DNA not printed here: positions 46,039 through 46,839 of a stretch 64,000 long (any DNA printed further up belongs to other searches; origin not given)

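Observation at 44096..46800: Orphan second copy of the ABC substrate-binding protein next to a ~1.6 kb low-GC island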

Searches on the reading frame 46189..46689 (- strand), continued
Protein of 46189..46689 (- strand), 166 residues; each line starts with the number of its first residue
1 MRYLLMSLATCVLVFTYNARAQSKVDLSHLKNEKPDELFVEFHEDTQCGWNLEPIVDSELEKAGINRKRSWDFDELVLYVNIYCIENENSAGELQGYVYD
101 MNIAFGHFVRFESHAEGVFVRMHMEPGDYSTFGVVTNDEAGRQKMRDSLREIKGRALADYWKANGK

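Call 43: search_protein_families(library=pfam, proteins=[L007:12484-13635:-, L007:13917-14612:+, L007:15232-15630:+, L007:15606-16094:+, L008:12622-13779:-, L008:14004-14756:+, L008:15015-16415:+, L008:16129-17010:+, L008:17007-19115:+, L008:19112-20083:+], max_evalue=0.001)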
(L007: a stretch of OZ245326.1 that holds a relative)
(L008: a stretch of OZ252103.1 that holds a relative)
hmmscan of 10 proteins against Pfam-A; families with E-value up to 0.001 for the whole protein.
L007:12484-13635:- (383 aa): 4 families
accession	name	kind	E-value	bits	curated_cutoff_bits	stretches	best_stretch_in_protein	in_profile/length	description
PF13635.12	DUF4143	-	3.7e-36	124.7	28.1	1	169-325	3-160/160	Domain of unknown function (DUF4143)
PF13173.12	AAA_14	-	2.8e-18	66.6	27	1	12-130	3-128/129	AAA domain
PF07728.20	AAA_5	-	0.00013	22.4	22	0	14-134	2-139/139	AAA domain (dynein-related subfamily)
PF13401.12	AAA_22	-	0.00028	21.6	27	0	67-100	86-123/130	AAA domain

L007:13917-14612:+ (231 aa): 2 families
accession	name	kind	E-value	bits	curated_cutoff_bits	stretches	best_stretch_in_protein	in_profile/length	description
PF13772.11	AIG2_2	-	3.6e-09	37.4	27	1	106-183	4-79/83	AIG2-like family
PF06094.17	GGACT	-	4.6e-06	27.6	22.8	1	49-155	1-104/120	Gamma-glutamyl cyclotransferase, AIG2-like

L007:15232-15630:+ (132 aa): 1 family
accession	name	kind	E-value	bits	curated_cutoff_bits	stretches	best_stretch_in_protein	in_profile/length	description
PF13276.12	HTH_21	-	1.4e-14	54.5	28.1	1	42-96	3-59/60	HTH-like domain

L007:15606-16094:+ (162 aa): 3 families
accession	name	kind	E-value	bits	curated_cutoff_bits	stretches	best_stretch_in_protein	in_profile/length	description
PF00665.32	rve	-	6.5e-23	81.4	32.6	1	5-93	12-102/102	Integrase core domain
PF13683.12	rve_3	-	1.4e-16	60.4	26.5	1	82-148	2-67/67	Integrase core domain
PF13333.12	rve_2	-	7e-07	29.7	22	1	100-155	1-55/56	Integrase core domain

L008:12622-13779:- (385 aa): 3 families
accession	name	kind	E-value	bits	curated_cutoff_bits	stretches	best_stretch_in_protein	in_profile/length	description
PF13635.12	DUF4143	-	3.6e-36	124.8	28.1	1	171-327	3-160/160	Domain of unknown function (DUF4143)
PF13173.12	AAA_14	-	2.7e-16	60.2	27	1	14-132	3-128/129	AAA domain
PF13401.12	AAA_22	-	0.00043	21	27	0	61-102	78-123/130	AAA domain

L008:14004-14756:+ (250 aa): 2 families
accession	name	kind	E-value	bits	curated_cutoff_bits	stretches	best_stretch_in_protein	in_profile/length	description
PF13772.11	AIG2_2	-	5.6e-09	36.8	27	1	125-202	4-79/83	AIG2-like family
PF06094.17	GGACT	-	1.8e-07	32.2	22.8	1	68-176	1-106/120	Gamma-glutamyl cyclotransferase, AIG2-like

L008:15015-16415:+ (466 aa): 2 families
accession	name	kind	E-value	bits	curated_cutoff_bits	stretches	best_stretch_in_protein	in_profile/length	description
PF02384.22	N6_Mtase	-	7e-26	91.7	20.4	1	175-341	3-150/311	N-6 DNA Methylase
PF12161.14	HsdM_N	-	3.2e-22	80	24.5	1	14-149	2-135/135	HsdM N-terminal domain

L008:16129-17010:+ (293 aa): 1 family
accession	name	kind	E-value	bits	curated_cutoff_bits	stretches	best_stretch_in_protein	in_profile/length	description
PF02384.22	N6_Mtase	-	1.9e-18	67.3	20.4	1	10-119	178-279/311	N-6 DNA Methylase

L008:17007-19115:+ (702 aa): 3 families
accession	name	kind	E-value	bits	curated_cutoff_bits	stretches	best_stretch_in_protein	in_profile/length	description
PF03235.19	GmrSD_N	-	5.5e-35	121.7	33.2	1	17-222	10-198/199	GmrSD restriction endonuclease, N-terminal domain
PF07510.16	GmrSD_C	-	1.1e-21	77.6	23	1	415-550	1-137/138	GmrSD restriction endonucleases, C-terminal domain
PF18899.5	DUF5655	-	6.2e-15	55.6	24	1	592-692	11-107/109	Domain of unknown function (DUF5655)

L008:19112-20083:+ (323 aa): 1 family
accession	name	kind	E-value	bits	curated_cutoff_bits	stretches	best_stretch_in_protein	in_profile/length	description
PF01420.25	Methylase_S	-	0.00032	21.4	22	0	150-185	121-156/168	Type I restriction modification DNA specificity domain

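Call 63: find_related_loci(query=A1, collection=viral_contigs, flank=5000)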
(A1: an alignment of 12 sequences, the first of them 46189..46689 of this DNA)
Query A1 (166 aa) in viral_contigs; peptide patterns used: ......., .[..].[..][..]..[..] (x = any residue, [..] = any of these).
30 stretches matched a pattern, but none encodes a relative of the query by tblastn (E <= 1e-3).

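Call 76: search_protein_families(library=phrogs, proteins=[window:46189-46689:-], max_evalue=0.1)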
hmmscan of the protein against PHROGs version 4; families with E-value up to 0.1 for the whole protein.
window:46189-46689:- (166 aa): 0 families

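Call 77: search_protein_families(library=pfam, proteins=[window:46189-46689:-], max_evalue=1)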
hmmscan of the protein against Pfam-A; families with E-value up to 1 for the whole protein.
window:46189-46689:- (166 aa): 1 family
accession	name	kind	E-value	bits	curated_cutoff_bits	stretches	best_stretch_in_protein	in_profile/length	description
PF14085.11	DUF4265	-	0.096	13.1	27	1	99-154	21-77/115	Domain of unknown function (DUF4265)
